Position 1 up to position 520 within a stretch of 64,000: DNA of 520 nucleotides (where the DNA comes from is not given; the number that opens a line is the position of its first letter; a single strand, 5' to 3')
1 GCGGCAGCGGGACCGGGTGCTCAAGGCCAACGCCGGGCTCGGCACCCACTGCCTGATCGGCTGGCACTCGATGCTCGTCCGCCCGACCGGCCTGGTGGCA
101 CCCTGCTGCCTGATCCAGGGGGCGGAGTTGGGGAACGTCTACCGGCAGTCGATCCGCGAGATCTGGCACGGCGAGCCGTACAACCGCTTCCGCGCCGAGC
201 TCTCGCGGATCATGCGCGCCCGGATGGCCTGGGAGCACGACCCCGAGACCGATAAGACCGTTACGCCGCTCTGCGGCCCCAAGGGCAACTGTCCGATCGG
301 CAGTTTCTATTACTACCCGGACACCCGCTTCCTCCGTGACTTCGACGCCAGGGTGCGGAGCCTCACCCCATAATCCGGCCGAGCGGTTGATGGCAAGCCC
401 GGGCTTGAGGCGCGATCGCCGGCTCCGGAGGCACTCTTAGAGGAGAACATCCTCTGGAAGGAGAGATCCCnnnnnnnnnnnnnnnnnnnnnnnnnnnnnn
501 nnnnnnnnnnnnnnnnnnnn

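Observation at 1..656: rSAM/SPASM maturase tail followed by a GG-leader, three-Cys precursor peptide (RiPP locus cut by the window edge)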

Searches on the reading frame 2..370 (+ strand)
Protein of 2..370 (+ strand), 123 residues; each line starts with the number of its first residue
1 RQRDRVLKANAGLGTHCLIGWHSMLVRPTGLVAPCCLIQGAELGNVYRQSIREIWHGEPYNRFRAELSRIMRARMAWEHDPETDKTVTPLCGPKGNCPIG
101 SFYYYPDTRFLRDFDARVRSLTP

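Call 4: search_protein_families(library=ncbifam, proteins=[window:2-370:+], max_evalue=1)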
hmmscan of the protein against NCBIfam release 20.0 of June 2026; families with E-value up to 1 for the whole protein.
window:2-370:+ (123 aa): 12 families
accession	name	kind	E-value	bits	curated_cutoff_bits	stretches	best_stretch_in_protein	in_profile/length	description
TIGR04250.1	SCM_rSAM_ScmE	equivalog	1.4e-07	30.8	400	1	10-98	246-328/358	SynChlorMet cassette radical SAM/SPASM protein ScmE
NF033640.1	N_Twi_rSAM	subfamily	1.1e-06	28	170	1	15-68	3-58/398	twitch domain-containing radical SAM protein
NF012164.0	AlbA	equivalog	0.0013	17.3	850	1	15-58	336-380/442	subtilosin maturase AlbA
TIGR04317.1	W_rSAM_matur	equivalog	0.0015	17.7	380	1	40-69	275-304/349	tungsten cofactor oxidoreductase radical SAM maturase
TIGR04055.1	rSAM_NirJ2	equivalog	0.0018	17.9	500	1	14-59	233-277/326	putative heme d1 biosynthesis radical SAM protein NirJ2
TIGR02109.1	PQQ_syn_pqqE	equivalog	0.0054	15.7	381.35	1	16-66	236-292/358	pyrroloquinoline quinone biosynthesis protein PqqE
TIGR04085.1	rSAM_more_4Fe4S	domain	0.0069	16.8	27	1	17-67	1-51/93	SPASM domain-containing protein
TIGR04311.1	rSAM_Geo_metal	subfamily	0.0081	15.2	400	1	37-68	345-376/423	radical SAM/SPASM family putative metalloenzyme maturase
TIGR04545.1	rSAM_ahbD_hemeb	equivalog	0.041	13.3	500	1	14-64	246-296/339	heme b synthase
NF045574.1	sacti_mat_StsB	exception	0.043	12.6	625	1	14-64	317-369/466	StsB family radical SAM/SPASM domain sactipeptide maturase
TIGR04403.1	rSAM_skfB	equivalog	0.12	11.1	300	1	15-64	328-376/402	sporulation killing factor system radical SAM maturase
NF038073.1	rSAM_STM4011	subfamily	0.13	11.5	200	1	11-54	198-240/278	STM4011 family radical SAM protein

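Call 5: search_protein_families(library=pfam, proteins=[window:2-370:+], max_evalue=1)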
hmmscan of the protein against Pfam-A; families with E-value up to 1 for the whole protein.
window:2-370:+ (123 aa): 1 family
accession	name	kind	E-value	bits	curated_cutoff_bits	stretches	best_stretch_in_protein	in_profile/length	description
PF13186.11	SPASM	-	3.4e-13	50.1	21.5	1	17-66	1-53/67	Iron-sulfur cluster-binding domain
